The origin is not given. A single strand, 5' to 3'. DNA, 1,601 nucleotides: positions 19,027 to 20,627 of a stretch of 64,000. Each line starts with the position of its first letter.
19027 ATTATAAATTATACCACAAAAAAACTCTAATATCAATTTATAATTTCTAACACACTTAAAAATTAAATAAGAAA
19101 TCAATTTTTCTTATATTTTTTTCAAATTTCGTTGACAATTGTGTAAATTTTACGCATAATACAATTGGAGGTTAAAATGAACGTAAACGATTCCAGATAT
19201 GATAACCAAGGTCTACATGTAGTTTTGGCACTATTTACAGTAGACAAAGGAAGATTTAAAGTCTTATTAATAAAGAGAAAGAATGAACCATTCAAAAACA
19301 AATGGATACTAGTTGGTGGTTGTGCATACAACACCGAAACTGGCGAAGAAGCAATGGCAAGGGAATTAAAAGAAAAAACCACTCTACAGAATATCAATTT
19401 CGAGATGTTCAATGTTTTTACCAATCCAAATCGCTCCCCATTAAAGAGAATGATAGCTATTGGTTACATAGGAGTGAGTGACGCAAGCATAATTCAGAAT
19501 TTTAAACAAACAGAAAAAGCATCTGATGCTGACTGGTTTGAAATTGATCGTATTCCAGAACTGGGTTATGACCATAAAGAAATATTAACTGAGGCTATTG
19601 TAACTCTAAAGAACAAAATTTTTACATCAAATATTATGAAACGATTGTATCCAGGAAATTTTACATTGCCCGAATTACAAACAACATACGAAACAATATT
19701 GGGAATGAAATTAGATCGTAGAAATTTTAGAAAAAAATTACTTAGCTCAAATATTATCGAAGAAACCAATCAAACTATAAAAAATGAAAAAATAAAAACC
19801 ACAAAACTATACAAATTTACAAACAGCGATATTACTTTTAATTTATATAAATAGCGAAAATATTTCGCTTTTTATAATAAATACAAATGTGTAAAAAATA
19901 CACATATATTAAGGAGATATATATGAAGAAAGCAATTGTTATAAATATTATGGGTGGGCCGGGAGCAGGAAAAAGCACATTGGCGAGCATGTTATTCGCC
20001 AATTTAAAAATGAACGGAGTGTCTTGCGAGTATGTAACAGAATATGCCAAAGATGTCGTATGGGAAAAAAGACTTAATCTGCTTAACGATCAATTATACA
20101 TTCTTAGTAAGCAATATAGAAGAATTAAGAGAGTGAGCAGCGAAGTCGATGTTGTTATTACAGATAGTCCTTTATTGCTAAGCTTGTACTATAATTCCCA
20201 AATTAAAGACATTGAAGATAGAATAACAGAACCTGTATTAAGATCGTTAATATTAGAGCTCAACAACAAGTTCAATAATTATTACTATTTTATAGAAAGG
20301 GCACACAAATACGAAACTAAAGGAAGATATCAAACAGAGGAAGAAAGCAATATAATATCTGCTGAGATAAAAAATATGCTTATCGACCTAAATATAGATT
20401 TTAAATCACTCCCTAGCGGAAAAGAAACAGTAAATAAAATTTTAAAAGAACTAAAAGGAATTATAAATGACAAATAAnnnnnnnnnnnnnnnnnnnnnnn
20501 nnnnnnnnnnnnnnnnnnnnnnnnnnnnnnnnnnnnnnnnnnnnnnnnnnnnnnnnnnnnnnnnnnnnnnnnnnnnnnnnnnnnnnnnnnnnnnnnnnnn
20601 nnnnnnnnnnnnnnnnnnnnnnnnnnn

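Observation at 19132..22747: Six-gene operon: NrtR-like Nudix regulator, two P-loop kinase-like proteins, an unknown protein and two tandem dCTP-deaminase-family proteins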

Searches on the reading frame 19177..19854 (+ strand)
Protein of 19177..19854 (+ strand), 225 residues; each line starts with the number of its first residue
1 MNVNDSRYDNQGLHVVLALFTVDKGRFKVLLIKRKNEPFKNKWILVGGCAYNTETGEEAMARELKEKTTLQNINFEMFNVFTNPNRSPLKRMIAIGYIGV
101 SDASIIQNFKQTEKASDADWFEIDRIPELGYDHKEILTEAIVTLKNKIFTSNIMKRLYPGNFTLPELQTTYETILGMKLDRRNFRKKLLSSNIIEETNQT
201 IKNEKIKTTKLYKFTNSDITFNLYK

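Call 3: search_protein_families(library=pfam, proteins=[window:19177-19854:+], max_evalue=0.1)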
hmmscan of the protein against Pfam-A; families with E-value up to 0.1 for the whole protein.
window:19177-19854:+ (225 aa): 3 families
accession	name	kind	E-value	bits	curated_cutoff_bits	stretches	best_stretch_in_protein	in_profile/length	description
PF21906.2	NrtR_WHD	-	1e-19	70.8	27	1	157-214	4-61/61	NrtR DNA-binding winged helix domain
PF00293.34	NUDIX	-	6.2e-14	52.6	21.1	1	16-136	6-130/134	NUDIX domain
PF19368.5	AraR_C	-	4.1e-07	30.6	23.8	1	153-217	4-69/82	AraR C-terminal winged HTH domain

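Call 4: search_protein_families(library=padloc, proteins=[window:19177-19854:+], max_evalue=0.1)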
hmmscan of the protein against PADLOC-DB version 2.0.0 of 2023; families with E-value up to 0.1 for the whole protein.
window:19177-19854:+ (225 aa): 1 family
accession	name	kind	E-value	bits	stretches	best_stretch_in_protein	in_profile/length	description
PDLC04899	PDC-S07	-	3.9e-08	31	1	13-73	7-65/135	-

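Call 5: search_protein_families(library=ncbifam, proteins=[window:19177-19854:+], max_evalue=0.1)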
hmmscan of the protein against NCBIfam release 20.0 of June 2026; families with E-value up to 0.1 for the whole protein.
window:19177-19854:+ (225 aa): 18 families
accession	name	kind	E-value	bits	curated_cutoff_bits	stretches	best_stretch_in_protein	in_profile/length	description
NF050029.2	TransRepNtr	equivalog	1.1e-36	126.6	400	1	3-223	12-234/245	ADPR responsive transcriptional repressor NtrR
NF003786.0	PRK05379.1-2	equivalog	1.1e-06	28.1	397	1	28-126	230-335/354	bifunctional nicotinamide-nucleotide adenylyltransferase/Nudix hydroxylase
NF003788.0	PRK05379.1-5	equivalog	2.4e-06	27.1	354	1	28-127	225-330/351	bifunctional nicotinamide-nucleotide adenylyltransferase/Nudix hydroxylase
NF008044.0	PRK10776.1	equivalog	8.4e-06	25.7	148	1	31-82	20-72/130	8-oxo-dGTP diphosphatase MutT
NF003785.0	PRK05379.1-1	equivalog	8.7e-06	25.1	418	1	28-127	215-321/347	bifunctional nicotinamide-nucleotide adenylyltransferase/Nudix hydroxylase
NF003791.0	PRK05379.2-3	equivalog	9.4e-06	25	409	1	28-123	214-315/340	bifunctional nicotinamide-nucleotide adenylyltransferase/Nudix hydroxylase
NF003787.0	PRK05379.1-4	equivalog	3.1e-05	23.1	449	1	28-124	220-322/346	bifunctional nicotinamide-nucleotide adenylyltransferase/Nudix hydroxylase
TIGR00586.1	mutt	equivalog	0.00015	21.7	97.9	1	29-82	19-73/129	8-oxo-dGTP diphosphatase MutT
NF006530.0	PRK08999.1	equivalog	0.00015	20.9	245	1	12-71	5-63/315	Nudix family hydrolase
NF006961.0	PRK09438.1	equivalog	0.00098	18.6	103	1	25-72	18-63/151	dihydroneopterin triphosphate diphosphatase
NF001937.0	PRK00714.1-4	equivalog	0.0042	16.7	139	1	26-78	19-68/161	RNA pyrophosphohydrolase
NF001299.0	PRK00241.1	equivalog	0.0054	16.2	158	1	28-130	147-242/263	NAD(+) diphosphatase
NF041653.1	Nud_hyd_Meth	equivalog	0.008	16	300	1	8-149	21-161/170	Nudix hydrolase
NF011963.0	PRK15434.1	subfamily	0.0082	15.9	146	1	20-65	22-67/159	GDP-mannose mannosyl hydrolase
NF003790.0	PRK05379.2-2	equivalog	0.0085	15.2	403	1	24-130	225-339/354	bifunctional nicotinamide mononucleotide adenylyltransferase/ADP-ribose pyrophosphatase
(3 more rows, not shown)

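Call 8: search_protein_families(library=phrogs, proteins=[window:19177-19854:+], max_evalue=0.01)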
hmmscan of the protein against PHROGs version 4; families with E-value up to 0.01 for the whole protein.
window:19177-19854:+ (225 aa): 5 families
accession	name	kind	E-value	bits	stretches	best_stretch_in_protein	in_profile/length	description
phrog_1198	-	other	2.1e-19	71.3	1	16-216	40-248/253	MutT/NUDIX hydrolase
phrog_395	-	other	0.0015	19.4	1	29-139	250-369/373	cytidyltransferase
phrog_10313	-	other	0.004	17.9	0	18-66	17-63/159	nudix hydrolase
phrog_25541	-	unknown function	0.0048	17.4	1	37-132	92-187/210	-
phrog_6216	-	unknown function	0.009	15.8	0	28-128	14-100/545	-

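Call 87: search_solved_structures(query=window:19177-19854:+, max_evalue=0.001, show_alignments=3)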
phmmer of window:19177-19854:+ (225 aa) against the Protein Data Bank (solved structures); distinct sequences matched with E-value up to 0.001: 9.
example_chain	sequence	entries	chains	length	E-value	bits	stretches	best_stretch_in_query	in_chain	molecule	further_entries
5bs6_A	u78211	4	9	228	9.1e-30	107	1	17-216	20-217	transcriptional regulator AraR | transcriptional factor AraR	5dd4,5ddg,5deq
2fml_A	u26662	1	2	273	8.5e-17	64.7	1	14-135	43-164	MutT/nudix family protein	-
3gz5_A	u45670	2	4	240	1.5e-16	63.9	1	7-212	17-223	MutT/nudix family protein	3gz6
3gz8_A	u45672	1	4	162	3.3e-08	36.6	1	7-145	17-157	MutT/nudix family protein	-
3i9x_A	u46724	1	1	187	4.3e-08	36.2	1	39-145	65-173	mutT/nudix family protein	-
2yyh_A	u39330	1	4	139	2.7e-07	33.6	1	23-139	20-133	8-OXO-dGTPase domain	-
7q91_A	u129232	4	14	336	3.9e-07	33.1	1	131-216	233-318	NADQ transcription factor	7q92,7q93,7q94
3id9_A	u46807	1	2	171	9.9e-05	25.2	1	28-89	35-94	MutT/NUDIX family protein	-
3cng_A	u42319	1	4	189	0.00051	22.9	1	24-89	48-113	NUDIX hydrolase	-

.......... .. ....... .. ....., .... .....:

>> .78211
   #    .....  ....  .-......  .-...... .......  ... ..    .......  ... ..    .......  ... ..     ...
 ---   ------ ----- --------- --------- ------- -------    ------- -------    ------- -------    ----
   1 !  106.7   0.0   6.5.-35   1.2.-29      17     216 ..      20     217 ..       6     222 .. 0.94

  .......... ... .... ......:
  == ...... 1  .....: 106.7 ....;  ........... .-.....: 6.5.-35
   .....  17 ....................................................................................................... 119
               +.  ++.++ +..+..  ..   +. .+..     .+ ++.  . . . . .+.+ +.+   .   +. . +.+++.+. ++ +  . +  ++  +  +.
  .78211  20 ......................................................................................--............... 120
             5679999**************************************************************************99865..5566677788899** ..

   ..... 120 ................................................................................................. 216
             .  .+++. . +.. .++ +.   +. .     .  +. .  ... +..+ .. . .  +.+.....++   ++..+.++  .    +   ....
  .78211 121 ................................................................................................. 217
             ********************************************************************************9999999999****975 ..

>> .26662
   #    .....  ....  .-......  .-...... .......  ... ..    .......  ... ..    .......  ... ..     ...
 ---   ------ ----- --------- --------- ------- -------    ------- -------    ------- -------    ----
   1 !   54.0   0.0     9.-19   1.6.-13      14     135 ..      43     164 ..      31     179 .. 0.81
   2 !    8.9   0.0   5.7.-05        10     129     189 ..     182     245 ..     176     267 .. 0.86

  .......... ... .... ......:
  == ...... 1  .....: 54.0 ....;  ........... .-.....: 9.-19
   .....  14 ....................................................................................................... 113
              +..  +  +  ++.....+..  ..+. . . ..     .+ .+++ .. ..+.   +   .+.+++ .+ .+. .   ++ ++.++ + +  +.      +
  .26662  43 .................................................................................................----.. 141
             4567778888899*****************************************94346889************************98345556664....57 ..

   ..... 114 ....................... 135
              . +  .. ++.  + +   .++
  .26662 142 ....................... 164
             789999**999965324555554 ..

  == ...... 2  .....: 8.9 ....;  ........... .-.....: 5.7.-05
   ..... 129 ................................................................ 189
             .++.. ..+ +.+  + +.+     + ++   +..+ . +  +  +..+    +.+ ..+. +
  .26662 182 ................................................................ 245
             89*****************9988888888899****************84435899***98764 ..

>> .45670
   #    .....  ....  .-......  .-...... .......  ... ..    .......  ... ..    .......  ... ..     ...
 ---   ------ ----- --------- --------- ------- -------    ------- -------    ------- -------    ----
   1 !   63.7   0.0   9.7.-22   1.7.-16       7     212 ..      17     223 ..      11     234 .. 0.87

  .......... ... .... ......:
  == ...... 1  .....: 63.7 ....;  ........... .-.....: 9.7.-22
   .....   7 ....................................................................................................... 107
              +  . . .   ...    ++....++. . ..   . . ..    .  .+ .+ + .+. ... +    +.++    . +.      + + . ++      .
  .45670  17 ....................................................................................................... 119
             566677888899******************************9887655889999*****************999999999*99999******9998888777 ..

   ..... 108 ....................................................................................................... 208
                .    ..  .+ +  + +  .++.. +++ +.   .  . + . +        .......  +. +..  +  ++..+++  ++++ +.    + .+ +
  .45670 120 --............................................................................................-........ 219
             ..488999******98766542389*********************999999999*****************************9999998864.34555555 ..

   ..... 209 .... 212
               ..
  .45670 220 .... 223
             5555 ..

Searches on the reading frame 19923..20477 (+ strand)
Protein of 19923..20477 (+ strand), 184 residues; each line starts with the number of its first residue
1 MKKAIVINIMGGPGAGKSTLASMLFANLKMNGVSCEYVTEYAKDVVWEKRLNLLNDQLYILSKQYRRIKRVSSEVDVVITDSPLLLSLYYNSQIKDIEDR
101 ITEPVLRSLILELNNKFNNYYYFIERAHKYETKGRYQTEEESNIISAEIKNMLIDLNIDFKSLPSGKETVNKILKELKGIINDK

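Call 3: search_protein_families(library=pfam, proteins=[window:19923-20477:+], max_evalue=0.1)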
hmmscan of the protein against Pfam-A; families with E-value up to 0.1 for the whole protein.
window:19923-20477:+ (184 aa): 28 families (the best 25 are shown)
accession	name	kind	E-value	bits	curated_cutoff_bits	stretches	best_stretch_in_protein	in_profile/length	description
PF13521.12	AAA_28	-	3e-12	47.5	27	1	7-166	2-159/164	AAA domain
PF24883.2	NPHP3_N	-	4.7e-06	27.3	24.8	1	8-68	26-86/164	Nephrocystin 3, N-terminal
PF13238.12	AAA_18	-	4.7e-05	24.3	29.4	1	7-71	1-51/128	AAA domain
PF20720.3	nSTAND3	-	5.9e-05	23.3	27.2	1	6-40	19-53/155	Novel STAND NTPase 3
PF06309.17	Torsin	-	0.00017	22.2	27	1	2-44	51-93/127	Torsin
PF00005.33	ABC_tran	-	0.00085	20.4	25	1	6-31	13-38/137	ABC transporter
PF08433.16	KTI12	-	0.0015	18.5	22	1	7-82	4-78/271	Chromatin associated protein KTI12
PF03308.22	MeaB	-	0.0068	15.9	23.1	1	3-33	32-62/273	Methylmalonyl Co-A mutase-associated GTPase MeaB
PF01712.25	dNK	-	0.0089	16.2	27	1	8-82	2-63/203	Deoxynucleoside kinase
PF19263.5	DUF5906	-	0.01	16.9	27.6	1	10-74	2-75/114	Family of unknown function (DUF5906)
PF03266.21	NTPase_1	-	0.01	16.1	23.9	1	7-47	2-47/168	NTPase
PF01121.26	CoaE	-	0.01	16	27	0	6-37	2-32/180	Dephospho-CoA kinase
PF00154.27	RecA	-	0.016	15.2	27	1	3-61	51-110/262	recA bacterial DNA recombination protein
PF13671.12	AAA_33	-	0.018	15.8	27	1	7-37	2-32/143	AAA domain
PF09848.15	SLFN-g3_helicase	-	0.019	14.7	24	1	6-39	3-38/354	Schlafen group 3, DNA/RNA helicase domain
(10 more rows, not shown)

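Call 4: search_protein_families(library=padloc, proteins=[window:19923-20477:+], max_evalue=0.1)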
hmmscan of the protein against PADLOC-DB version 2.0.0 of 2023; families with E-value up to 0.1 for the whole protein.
window:19923-20477:+ (184 aa): 4 families
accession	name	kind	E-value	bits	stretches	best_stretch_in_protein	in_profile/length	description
PDLC02292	AbiEii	-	5.8e-05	21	1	61-171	56-143/283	AbiEii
PDLC02289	AbiEii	-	0.00023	18.8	1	61-129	61-118/309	AbiEii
PDLC04140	mad8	-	0.00091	16.8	1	9-42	32-67/314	mads_8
PDLC01515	Csx3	-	0.0044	14.6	1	3-44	5-45/183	"CAS-I,CAS-III; associated"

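Call 5: search_protein_families(library=ncbifam, proteins=[window:19923-20477:+], max_evalue=0.1)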
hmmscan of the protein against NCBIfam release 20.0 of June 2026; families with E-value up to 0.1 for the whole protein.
window:19923-20477:+ (184 aa): 35 families (the best 25 are shown)
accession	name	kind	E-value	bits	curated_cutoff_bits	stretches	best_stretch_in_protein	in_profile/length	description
NF006746.0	PRK09270.1-5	subfamily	4.3e-05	22.5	250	1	3-37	20-54/210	nucleoside/nucleotide kinase family protein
TIGR02173.1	cyt_kin_arch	equivalog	8.4e-05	22.6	102.1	1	5-78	1-76/169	(d)CMP kinase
NF040667.1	hom_kin_desulfo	exception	0.0001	22.2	197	1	7-56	3-48/163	homoserine kinase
NF006743.0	PRK09270.1-2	equivalog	0.0002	20.5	227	1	5-30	29-54/217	nucleoside/nucleotide kinase family protein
NF000355.4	ribo_prot_ABC_F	equivalog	0.00042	19.3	380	1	7-175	31-130/499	ribosomal protection-like ABC-F family protein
NF004018.0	PRK05480.1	equivalog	0.00045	19.7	180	1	2-44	4-46/210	uridine kinase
NF004041.0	PRK05541.1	subfamily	0.00077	19.5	127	1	2-32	5-35/176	adenylyl-sulfate kinase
TIGR00416.1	sms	equivalog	0.001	17.9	403.05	1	6-79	96-175/454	DNA repair protein RadA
TIGR00750.1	lao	equivalog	0.0014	17.8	240.75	1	3-33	33-63/300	methylmalonyl Co-A mutase-associated GTPase MeaB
NF005250.0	PRK06761.1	equivalog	0.002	17.2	270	1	5-42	4-41/282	hypothetical protein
NF006744.0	PRK09270.1-3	equivalog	0.0022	17.5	281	1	3-34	22-53/213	nucleoside/nucleotide kinase family protein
TIGR02012.1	tigrfam_recA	equivalog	0.0037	16.6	325.3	1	3-62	54-114/321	recombinase RecA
TIGR01526.1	nadR_NMN_Atrans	equivalog_domain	0.0039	16.5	341.15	1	6-107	164-261/325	nicotinamide-nucleotide adenylyltransferase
NF003012.0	PRK03839.1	equivalog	0.0056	16.7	152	1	6-36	2-32/180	putative kinase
TIGR01351.1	adk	subfamily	0.0056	16.3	168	1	9-34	4-29/212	adenylate kinase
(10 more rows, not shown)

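Call 8: search_protein_families(library=phrogs, proteins=[window:19923-20477:+], max_evalue=0.01)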
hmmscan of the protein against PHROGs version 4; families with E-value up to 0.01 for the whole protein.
window:19923-20477:+ (184 aa): 5 families
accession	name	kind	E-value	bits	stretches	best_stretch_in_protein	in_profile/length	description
phrog_2107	-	other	2e-22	80.9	1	3-159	2-170/201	thymidylate kinase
phrog_761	-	other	2.6e-05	25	1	1-97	16-121/362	thymidylate kinase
phrog_10157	-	unknown function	0.00082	20.5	0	133-180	57-106/153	-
phrog_2071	-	other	0.0015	19.3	1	1-32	13-41/282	ATPase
phrog_800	-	head and packaging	0.0093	15.6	0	4-31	32-59/511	terminase small subunit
